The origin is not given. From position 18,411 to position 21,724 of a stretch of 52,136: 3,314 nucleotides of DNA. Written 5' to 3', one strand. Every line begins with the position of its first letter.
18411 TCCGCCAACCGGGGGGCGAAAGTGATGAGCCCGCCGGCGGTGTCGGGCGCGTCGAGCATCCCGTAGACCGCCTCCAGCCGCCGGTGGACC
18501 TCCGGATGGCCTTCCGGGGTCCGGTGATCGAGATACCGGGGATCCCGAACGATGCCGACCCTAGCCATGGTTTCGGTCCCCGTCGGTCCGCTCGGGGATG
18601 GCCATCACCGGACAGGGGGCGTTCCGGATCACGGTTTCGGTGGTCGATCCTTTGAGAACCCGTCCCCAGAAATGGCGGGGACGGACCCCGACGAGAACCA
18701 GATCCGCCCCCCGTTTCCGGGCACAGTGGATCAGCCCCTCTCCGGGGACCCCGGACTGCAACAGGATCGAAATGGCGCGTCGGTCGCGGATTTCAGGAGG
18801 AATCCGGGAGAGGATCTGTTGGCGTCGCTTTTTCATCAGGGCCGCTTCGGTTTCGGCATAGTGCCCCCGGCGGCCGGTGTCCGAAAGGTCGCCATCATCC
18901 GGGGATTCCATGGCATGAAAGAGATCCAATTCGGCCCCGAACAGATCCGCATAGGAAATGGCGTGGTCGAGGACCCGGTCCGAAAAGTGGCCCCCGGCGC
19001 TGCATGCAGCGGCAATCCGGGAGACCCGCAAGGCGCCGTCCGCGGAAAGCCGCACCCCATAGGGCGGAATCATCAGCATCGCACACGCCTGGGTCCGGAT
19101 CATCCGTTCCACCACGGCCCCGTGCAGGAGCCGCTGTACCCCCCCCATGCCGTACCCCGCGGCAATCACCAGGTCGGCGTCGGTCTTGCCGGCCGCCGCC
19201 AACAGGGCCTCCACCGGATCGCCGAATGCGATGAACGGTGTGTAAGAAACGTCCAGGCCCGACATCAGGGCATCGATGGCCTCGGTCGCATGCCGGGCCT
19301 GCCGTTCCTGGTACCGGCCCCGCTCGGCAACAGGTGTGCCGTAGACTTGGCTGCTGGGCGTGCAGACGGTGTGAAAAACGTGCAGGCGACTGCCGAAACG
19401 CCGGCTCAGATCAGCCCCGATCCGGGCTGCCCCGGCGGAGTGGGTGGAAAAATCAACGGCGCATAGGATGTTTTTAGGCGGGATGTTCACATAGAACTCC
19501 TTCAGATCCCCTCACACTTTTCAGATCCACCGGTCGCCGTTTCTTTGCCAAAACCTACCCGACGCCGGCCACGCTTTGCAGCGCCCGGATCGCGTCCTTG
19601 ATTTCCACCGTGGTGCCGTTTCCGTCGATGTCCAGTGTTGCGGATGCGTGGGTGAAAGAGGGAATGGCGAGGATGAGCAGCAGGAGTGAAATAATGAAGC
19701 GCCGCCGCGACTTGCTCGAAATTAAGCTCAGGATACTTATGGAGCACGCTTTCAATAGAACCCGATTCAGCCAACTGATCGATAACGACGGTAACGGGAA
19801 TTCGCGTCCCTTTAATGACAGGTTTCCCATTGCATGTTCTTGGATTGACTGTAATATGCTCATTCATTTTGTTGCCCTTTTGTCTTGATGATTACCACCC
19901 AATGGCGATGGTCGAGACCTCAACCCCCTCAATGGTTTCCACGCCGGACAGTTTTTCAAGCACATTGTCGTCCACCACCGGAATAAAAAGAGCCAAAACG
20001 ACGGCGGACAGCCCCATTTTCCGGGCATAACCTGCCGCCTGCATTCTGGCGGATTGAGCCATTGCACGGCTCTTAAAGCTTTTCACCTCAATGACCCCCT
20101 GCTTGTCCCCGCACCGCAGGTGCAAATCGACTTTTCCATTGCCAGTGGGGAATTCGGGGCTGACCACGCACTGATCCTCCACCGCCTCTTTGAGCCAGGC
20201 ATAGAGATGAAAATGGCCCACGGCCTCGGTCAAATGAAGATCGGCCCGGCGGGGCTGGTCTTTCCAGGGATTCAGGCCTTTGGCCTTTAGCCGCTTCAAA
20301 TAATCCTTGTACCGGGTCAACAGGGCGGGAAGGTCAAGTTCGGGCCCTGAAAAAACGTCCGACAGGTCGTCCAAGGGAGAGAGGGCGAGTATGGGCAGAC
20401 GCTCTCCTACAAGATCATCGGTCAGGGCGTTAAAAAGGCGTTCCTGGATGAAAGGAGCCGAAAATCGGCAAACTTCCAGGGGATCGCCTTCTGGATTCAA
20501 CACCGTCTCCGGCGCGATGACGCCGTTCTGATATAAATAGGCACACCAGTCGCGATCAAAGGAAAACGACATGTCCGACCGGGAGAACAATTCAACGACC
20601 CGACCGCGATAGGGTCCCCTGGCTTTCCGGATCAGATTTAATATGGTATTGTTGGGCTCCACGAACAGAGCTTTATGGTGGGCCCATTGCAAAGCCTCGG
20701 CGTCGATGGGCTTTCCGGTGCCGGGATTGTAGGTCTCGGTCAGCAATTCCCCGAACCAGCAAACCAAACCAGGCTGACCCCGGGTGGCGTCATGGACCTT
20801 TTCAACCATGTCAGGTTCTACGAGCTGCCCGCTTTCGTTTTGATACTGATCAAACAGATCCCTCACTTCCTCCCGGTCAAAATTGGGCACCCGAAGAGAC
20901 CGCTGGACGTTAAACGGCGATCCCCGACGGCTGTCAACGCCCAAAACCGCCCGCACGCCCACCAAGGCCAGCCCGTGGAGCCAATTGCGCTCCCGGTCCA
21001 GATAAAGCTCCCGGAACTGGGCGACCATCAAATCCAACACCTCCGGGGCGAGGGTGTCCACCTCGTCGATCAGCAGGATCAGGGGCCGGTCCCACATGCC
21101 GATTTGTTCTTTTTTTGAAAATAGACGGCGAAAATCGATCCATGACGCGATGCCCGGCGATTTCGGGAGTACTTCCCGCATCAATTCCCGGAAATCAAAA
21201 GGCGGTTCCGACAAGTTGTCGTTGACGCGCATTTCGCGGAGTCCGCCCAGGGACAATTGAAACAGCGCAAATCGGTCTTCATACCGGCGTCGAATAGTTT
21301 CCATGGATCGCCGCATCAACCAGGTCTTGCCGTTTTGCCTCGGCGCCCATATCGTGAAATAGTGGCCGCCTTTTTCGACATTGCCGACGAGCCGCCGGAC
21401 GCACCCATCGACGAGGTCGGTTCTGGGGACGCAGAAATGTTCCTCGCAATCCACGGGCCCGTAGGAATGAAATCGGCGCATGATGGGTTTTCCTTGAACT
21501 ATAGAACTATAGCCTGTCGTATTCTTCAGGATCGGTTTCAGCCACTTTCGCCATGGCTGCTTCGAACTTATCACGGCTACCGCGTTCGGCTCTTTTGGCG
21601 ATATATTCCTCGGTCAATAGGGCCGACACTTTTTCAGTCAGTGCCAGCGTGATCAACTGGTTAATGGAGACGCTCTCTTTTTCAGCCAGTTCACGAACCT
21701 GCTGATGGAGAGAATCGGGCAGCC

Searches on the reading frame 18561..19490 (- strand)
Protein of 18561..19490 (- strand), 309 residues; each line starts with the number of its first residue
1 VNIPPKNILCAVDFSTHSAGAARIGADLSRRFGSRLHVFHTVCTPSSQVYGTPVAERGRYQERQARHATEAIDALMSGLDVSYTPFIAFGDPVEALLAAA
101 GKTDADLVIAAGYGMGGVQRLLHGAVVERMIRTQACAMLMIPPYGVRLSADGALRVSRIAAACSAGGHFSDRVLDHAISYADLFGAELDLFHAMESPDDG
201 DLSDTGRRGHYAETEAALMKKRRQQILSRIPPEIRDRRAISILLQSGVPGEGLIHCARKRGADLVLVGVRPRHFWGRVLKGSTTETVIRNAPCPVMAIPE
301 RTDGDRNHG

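Call 31: search_protein_families(library=pfam, proteins=[window:18561-19490:-], max_evalue=0.00001)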
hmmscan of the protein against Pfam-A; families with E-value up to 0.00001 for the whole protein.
window:18561-19490:- (309 aa): 1 family
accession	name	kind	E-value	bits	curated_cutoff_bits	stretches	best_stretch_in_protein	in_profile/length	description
PF00582.32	Usp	-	4.6e-41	141.1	24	2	169-299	14-141/141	Universal stress protein family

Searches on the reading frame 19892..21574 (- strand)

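Call 31: search_protein_families(library=pfam, proteins=[window:19892-21574:-], max_evalue=0.00001)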
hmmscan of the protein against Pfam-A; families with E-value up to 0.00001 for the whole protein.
window:19892-21574:- (560 aa): 1 family
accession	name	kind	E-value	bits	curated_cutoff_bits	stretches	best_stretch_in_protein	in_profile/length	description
PF14516.12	AAA_35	-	3.9e-09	36.2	27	0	161-271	125-236/331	AAA-like domain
